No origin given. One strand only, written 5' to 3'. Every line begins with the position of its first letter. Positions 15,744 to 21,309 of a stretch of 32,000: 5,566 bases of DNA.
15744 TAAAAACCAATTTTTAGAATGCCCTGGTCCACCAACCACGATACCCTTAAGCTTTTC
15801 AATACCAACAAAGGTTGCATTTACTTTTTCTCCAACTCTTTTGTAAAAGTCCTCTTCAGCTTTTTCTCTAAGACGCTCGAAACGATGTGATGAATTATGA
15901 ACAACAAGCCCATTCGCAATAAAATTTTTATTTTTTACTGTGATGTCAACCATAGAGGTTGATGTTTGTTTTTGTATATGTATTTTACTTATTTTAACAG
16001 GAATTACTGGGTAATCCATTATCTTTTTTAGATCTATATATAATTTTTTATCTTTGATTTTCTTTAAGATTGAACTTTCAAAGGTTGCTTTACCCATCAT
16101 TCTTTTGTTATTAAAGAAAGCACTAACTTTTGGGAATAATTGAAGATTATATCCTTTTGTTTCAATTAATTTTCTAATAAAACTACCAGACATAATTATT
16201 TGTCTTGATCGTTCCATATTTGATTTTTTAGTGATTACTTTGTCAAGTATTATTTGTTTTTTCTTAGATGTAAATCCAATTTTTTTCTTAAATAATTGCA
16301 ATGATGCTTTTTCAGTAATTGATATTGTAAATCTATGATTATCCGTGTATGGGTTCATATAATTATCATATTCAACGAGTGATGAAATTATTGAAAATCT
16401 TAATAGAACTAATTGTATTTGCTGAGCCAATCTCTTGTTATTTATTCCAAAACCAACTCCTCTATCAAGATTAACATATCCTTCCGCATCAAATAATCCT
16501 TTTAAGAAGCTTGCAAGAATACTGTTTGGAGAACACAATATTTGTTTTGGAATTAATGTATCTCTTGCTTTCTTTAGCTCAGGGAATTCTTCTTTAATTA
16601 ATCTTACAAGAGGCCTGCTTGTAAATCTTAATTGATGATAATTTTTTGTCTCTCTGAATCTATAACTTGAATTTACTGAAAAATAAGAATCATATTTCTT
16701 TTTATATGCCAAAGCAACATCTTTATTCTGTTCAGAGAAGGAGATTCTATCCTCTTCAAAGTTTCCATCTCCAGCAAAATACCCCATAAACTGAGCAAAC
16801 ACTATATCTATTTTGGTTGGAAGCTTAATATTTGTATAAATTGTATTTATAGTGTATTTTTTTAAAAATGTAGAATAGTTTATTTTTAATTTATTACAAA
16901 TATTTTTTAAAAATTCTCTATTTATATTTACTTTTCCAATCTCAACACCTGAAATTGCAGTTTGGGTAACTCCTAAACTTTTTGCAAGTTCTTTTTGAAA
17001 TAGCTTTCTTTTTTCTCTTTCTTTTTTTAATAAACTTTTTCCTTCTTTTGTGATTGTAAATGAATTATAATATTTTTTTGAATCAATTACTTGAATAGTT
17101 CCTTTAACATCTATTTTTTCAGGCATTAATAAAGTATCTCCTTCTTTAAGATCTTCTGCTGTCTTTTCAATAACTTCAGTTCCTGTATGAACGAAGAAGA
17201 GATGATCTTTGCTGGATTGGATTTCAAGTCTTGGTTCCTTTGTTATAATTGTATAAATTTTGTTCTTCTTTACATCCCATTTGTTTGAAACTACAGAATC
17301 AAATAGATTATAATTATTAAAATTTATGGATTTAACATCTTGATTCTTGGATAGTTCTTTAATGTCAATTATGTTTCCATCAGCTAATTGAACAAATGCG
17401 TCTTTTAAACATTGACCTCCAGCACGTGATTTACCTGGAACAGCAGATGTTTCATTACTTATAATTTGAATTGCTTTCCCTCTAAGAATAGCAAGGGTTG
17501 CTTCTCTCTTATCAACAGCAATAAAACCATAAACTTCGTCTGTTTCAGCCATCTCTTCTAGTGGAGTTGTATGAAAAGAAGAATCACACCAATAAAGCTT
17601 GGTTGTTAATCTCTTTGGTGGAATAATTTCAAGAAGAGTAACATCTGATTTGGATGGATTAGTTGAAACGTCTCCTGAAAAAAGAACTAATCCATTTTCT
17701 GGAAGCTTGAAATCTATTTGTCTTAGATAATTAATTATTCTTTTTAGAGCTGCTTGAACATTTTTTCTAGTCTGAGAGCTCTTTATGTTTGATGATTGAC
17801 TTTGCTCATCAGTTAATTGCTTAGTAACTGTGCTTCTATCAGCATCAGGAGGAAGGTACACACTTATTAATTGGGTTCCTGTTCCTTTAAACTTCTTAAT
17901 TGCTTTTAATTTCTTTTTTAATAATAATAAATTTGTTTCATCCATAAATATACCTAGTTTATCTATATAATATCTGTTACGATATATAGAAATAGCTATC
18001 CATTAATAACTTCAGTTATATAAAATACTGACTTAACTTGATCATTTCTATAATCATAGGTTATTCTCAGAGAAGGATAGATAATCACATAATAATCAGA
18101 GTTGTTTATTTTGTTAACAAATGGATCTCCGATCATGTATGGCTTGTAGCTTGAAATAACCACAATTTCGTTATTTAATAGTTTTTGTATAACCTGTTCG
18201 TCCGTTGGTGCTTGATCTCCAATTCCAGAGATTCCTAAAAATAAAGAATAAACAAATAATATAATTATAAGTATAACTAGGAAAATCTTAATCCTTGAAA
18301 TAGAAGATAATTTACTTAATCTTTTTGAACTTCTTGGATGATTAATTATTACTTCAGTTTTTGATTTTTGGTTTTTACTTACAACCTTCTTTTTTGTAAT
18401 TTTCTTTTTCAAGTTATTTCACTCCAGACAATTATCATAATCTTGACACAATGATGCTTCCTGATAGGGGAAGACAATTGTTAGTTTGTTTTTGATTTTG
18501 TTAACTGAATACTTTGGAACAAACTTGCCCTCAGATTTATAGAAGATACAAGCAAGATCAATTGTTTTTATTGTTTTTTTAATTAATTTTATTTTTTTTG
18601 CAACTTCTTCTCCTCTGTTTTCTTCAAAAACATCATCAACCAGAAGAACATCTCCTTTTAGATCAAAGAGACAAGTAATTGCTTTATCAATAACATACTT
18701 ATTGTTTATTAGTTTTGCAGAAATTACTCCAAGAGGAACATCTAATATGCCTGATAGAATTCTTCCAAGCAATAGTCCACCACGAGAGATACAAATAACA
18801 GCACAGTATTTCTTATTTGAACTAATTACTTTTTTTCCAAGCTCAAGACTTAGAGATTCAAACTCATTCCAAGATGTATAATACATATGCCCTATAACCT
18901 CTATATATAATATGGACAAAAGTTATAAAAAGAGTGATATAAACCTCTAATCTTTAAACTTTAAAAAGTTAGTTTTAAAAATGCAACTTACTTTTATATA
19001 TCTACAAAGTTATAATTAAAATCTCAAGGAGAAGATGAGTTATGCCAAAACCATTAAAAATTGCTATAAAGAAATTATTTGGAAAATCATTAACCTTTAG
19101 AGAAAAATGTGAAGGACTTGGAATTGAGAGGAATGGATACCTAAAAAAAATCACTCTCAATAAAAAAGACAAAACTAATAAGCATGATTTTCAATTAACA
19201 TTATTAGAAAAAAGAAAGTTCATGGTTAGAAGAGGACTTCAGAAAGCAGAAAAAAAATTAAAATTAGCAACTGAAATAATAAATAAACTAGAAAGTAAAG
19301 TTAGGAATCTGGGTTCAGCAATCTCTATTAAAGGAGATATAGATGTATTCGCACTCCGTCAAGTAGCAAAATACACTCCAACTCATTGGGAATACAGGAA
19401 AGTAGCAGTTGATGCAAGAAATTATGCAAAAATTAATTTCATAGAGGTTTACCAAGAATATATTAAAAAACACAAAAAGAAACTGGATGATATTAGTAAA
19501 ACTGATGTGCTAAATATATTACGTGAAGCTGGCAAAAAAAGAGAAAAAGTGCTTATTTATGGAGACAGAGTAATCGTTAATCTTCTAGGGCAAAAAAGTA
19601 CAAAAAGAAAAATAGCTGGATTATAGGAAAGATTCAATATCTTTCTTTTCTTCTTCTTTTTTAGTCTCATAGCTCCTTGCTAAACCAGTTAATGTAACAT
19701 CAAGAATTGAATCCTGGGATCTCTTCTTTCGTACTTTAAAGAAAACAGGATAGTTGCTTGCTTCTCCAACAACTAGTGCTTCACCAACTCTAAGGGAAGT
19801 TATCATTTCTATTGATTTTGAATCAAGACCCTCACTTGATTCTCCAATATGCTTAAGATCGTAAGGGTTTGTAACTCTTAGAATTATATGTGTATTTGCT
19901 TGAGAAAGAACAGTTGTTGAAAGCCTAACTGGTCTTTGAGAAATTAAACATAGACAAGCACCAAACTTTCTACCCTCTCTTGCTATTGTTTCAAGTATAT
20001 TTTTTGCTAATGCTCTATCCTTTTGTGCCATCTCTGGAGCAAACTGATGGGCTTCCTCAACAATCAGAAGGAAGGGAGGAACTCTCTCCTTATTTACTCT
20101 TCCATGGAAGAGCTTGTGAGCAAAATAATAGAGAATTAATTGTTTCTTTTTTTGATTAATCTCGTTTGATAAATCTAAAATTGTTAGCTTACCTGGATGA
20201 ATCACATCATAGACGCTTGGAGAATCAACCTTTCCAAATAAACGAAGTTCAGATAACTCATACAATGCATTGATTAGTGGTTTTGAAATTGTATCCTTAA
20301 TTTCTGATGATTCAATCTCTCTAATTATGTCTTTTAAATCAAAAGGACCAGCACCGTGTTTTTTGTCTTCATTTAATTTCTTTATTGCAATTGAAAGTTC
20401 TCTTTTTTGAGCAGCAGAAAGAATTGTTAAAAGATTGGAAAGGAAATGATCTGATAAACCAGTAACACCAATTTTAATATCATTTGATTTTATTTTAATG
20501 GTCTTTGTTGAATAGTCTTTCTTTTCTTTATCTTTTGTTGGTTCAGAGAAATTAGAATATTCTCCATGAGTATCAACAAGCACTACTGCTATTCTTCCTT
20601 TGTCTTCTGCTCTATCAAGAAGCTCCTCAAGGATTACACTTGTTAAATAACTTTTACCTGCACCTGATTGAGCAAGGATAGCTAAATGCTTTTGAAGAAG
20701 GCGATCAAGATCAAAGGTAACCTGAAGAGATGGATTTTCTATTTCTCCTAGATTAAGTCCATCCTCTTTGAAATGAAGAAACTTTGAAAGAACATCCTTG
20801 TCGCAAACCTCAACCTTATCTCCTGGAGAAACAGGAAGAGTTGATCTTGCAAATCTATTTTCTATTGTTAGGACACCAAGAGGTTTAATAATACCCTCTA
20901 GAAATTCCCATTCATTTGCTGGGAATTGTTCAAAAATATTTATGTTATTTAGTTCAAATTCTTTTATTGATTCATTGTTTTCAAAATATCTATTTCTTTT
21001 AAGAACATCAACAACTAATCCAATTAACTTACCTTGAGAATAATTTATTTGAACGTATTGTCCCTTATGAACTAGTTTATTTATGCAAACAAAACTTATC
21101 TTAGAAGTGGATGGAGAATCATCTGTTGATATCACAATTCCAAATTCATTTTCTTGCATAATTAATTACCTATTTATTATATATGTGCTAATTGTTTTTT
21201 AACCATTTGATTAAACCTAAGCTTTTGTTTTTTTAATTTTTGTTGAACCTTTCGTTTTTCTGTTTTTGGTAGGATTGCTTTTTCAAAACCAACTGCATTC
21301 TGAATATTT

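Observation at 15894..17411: Large homing-endonuclease intein inserted directly after the catalytic GGQ of release factor aRF1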

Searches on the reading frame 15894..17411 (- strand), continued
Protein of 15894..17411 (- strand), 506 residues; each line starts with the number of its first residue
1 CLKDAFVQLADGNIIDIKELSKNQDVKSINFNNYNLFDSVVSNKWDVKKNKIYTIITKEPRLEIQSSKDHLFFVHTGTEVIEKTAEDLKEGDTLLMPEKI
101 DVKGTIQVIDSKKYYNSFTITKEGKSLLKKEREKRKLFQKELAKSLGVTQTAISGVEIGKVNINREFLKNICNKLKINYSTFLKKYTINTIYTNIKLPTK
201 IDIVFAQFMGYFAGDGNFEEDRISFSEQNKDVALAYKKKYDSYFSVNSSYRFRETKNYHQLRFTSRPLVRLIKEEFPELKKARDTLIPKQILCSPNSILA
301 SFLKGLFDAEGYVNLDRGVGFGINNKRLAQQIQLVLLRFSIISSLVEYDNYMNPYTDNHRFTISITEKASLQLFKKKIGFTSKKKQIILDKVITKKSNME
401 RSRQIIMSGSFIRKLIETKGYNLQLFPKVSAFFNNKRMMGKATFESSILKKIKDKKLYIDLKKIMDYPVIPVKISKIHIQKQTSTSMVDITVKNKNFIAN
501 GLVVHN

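Call 95: fold_search(model_id=the predicted structure, library=pdb)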
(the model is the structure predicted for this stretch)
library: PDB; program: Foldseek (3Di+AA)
matches with E <= 10: 717; with E <= 0.001: 65
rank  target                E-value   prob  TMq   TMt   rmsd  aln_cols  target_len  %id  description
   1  7qss                  6.8e-22  1.00  0.64  0.74   6.3       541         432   15  Crystal structure of homing endonuclease-associated TliVMA intein (C1A) (released 2022-03-30)
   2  7qsu                  6.3e-19  1.00  0.55  0.75   6.5       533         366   14  Crystal structure of homing endonuclease-associated TliVMA intein (C1A, d333-339) (released 2022-03-30)
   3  1dq3                  7.0e-19  1.00  0.58  0.64   7.7       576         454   18  CRYSTAL STRUCTURE OF AN ARCHAEAL INTEIN-ENCODED HOMING ENDONUCLEASE PI-PFUI (released 2000-07-05)
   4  2cw7                  9.0e-19  1.00  0.66  0.63   8.4       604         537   15  Crystal structure of intein homing endonuclease II (released 2006-04-18)
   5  7qst                  2.8e-16  1.00  0.51  0.69   6.2       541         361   11  Crystal structure of homing endonuclease-associated PhoVMA intein (C1A) (released 2022-03-30)
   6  1ef0_A                1.8e-11  1.00  0.42  0.49  25.1       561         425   11  CRYSTAL STRUCTURE OF PI-SCEI MINIPRECURSOR (released 2000-06-07)
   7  1vde_A                2.0e-11  1.00  0.42  0.48  25.2       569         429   13  PI-SCEI, A HOMING ENDONUCLEASE WITH PROTEIN SPLICING ACTIVITY (released 1998-04-08)
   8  1vde_B                5.3e-11  1.00  0.40  0.45  26.5       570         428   14  PI-SCEI, A HOMING ENDONUCLEASE WITH PROTEIN SPLICING ACTIVITY (released 1998-04-08)
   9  1jva_B                1.1e-10  1.00  0.42  0.47  26.2       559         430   12  CRYSTAL STRUCTURE OF THE VMA1-DERIVED ENDONUCLEASE BEARING THE N AND C EXTEIN PROPEPTIDES (released 2002-08-29)
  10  1jva_A                3.4e-10  1.00  0.40  0.47  27.4       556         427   12  CRYSTAL STRUCTURE OF THE VMA1-DERIVED ENDONUCLEASE BEARING THE N AND C EXTEIN PROPEPTIDES (released 2002-08-29)
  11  1um2_B                9.6e-10  1.00  0.41  0.48  25.9       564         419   14  Crystal Structure of the Vma1-Derived Endonuclease with the Ligated Extein Segment (released 2004-09-22)
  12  1lws_A                3.5e-09  1.00  0.41  0.47  24.6       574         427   13  Crystal structure of the intein homing endonuclease PI-SceI bound to its recognition sequence (released 2002-09-27)
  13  1um2_A                5.9e-09  1.00  0.41  0.48  25.7       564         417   12  Crystal Structure of the Vma1-Derived Endonuclease with the Ligated Extein Segment (released 2004-09-22)
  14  1dfa                  1.1e-08  1.00  0.38  0.45  21.7       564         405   14  CRYSTAL STRUCTURE OF PI-SCEI IN C2 SPACE GROUP (released 1999-12-08)
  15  1lwt_A                1.2e-08  1.00  0.41  0.45  25.9       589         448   12  Crystal structure of the intein homing endonuclease PI-SceI bound to its substrate DNA (Ca2+ free) (released 2002-09-27)
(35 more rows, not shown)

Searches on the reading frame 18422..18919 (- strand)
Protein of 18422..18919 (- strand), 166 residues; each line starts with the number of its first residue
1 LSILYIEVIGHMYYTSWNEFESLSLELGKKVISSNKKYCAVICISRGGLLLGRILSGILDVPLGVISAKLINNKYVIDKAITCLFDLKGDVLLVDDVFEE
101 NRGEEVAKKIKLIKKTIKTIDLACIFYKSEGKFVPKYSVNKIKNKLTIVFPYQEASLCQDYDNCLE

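Call 23: search_protein_families(library=pfam, proteins=[window:18422-18919:-], max_evalue=0.001)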
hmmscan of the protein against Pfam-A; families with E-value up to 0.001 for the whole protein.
window:18422-18919:- (166 aa): 1 family
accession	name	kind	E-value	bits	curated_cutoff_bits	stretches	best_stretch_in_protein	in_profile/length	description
PF00156.33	Pribosyltran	-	1.5e-08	34.6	26.3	1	23-150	14-153/158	Phosphoribosyl transferase domain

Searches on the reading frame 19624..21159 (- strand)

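Call 23: search_protein_families(library=pfam, proteins=[window:19624-21159:-], max_evalue=0.001)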
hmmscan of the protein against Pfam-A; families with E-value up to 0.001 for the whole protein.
window:19624-21159:- (512 aa): 3 families
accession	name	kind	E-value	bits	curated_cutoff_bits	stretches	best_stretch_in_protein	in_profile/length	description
PF01935.23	DUF87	-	3.5e-27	96.4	23.2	1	136-346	2-216/220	Helicase HerA, central domain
PF09378.16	HAS-barrel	-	0.00061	20.3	25.2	0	26-84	17-74/90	HAS barrel domain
PF10412.15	TrwB_AAD_bind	-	0.00072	19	20.5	0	155-210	14-65/387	Type IV secretion-system coupling protein DNA-binding domain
